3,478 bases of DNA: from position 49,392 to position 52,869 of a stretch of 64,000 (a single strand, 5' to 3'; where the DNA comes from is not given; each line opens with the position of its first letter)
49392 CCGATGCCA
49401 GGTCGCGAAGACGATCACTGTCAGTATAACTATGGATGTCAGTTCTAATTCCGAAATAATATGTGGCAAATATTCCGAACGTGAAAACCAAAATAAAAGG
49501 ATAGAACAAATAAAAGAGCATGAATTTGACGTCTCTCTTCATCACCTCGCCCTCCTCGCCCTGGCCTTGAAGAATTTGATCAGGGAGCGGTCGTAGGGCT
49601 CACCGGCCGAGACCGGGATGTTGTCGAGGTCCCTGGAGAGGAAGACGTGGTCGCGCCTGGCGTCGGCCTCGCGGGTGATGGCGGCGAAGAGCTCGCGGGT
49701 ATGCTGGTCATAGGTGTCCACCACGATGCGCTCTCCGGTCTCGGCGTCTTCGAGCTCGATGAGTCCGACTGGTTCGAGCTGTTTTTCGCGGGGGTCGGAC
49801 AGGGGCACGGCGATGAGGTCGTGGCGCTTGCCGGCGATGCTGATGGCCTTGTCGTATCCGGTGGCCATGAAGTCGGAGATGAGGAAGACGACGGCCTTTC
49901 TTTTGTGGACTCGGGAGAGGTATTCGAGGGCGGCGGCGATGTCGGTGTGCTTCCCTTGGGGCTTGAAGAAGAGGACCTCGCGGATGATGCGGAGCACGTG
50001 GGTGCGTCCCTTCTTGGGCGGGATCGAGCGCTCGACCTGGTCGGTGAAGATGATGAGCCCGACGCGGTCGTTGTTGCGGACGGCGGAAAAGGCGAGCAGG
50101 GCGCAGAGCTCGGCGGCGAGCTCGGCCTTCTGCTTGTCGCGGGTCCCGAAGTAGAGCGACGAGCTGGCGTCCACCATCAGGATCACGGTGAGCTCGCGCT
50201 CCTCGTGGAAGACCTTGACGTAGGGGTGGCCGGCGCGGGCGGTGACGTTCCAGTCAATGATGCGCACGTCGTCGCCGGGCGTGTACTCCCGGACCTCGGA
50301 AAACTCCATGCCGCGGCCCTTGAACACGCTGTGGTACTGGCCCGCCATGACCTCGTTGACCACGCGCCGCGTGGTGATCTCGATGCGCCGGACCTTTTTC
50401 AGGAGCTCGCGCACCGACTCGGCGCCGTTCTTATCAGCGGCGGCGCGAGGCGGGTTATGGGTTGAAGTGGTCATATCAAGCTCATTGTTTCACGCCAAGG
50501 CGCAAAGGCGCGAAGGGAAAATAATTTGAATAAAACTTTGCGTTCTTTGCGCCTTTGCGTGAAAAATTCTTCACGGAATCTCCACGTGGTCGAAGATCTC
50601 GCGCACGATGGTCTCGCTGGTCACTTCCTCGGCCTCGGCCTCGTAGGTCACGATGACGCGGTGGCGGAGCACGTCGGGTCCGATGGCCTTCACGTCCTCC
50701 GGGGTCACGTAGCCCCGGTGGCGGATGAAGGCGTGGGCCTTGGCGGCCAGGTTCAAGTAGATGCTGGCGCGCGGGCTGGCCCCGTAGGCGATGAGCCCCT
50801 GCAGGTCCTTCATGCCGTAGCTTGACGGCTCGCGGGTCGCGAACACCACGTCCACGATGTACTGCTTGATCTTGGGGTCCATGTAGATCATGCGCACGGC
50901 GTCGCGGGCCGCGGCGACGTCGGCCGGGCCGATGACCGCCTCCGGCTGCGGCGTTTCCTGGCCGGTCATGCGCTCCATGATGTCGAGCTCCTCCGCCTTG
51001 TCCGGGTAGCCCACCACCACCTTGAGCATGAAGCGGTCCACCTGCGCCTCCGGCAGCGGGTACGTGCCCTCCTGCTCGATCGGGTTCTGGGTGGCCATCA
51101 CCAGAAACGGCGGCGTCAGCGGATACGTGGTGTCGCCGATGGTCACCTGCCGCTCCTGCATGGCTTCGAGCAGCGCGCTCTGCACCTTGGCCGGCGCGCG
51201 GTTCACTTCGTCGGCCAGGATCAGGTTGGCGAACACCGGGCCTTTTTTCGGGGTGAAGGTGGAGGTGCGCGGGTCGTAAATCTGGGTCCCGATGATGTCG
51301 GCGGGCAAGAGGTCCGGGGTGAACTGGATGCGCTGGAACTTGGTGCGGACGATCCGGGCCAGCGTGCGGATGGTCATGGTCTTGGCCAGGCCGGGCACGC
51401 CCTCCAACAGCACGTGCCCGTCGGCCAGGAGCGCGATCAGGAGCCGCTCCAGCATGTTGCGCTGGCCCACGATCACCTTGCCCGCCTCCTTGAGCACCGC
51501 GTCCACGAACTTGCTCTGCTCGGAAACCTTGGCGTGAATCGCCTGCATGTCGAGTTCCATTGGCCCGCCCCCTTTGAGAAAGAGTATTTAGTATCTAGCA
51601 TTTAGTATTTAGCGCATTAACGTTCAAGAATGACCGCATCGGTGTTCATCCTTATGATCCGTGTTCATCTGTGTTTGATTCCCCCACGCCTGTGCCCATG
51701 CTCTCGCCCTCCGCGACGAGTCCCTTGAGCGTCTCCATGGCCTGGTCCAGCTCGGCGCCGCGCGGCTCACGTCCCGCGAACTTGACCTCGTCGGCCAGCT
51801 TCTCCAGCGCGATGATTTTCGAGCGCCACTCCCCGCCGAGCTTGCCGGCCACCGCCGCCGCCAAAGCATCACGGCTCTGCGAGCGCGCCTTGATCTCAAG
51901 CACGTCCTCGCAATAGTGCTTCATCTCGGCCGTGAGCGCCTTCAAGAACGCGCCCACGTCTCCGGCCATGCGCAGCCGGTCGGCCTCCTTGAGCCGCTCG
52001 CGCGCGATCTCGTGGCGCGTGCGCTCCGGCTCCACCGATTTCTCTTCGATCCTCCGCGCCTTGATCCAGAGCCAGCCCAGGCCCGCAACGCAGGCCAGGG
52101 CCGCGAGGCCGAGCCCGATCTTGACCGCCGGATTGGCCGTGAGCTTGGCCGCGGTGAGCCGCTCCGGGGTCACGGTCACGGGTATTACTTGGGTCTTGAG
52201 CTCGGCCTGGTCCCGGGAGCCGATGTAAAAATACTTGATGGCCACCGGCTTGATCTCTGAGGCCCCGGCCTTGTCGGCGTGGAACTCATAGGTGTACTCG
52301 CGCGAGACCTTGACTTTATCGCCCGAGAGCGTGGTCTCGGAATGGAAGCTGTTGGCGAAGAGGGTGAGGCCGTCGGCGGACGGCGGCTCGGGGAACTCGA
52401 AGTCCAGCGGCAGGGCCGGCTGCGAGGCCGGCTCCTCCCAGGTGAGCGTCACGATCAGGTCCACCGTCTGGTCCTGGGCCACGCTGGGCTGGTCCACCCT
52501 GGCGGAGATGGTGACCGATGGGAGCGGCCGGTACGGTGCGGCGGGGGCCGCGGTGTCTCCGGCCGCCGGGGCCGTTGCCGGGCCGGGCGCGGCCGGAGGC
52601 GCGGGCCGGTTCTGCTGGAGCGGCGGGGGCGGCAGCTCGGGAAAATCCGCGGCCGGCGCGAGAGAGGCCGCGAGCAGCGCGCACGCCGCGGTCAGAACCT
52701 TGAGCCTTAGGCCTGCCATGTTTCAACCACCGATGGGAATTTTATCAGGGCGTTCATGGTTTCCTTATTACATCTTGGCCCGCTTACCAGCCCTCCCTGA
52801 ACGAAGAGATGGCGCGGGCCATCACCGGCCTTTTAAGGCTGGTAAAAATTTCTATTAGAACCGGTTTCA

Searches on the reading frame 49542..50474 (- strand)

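Call 86: search_protein_families(library=pfam, proteins=[window:49542-50474:-], max_evalue=0.00001)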
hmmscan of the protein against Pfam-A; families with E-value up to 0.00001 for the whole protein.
window:49542-50474:- (310 aa): 2 families
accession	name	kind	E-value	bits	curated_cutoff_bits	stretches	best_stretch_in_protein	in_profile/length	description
PF01882.25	DUF58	-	9.5e-83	277.1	23.4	1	60-270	1-213/216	Protein of unknown function DUF58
PF13519.12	VWA_2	-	7.9e-18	65.5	27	1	97-202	1-106/107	von Willebrand factor type A domain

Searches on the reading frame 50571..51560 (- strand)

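Call 86: search_protein_families(library=pfam, proteins=[window:50571-51560:-], max_evalue=0.00001)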
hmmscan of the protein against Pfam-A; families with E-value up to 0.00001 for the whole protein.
window:50571-51560:- (329 aa): 4 families
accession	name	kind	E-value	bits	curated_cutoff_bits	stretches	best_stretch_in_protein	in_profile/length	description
PF07726.17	AAA_3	-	9e-66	220.1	27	1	49-179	1-131/131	ATPase family associated with various cellular activities (AAA)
PF17863.7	AAA_lid_2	-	9.7e-22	76.9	22.7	1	257-322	9-74/74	AAA lid domain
PF07728.20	AAA_5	-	8.9e-14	52.1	22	1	49-177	1-139/139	AAA domain (dynein-related subfamily)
PF20030.5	bpMoxR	-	2.1e-13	50.3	27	1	20-194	4-177/205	MoxR domain in the MoxR-vWA-beta-propeller ternary systems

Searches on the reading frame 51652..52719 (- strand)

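Call 85: search_protein_families(library=pfam, proteins=[window:51652-52719:-], max_evalue=0.00001)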
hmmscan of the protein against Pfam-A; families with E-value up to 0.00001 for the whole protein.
window:51652-52719:- (355 aa): 1 family
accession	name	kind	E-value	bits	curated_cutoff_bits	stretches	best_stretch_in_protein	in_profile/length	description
PF13584.12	BatD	-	3.2e-06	28.1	24.1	1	73-183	1-92/92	BatD DUF11 like domain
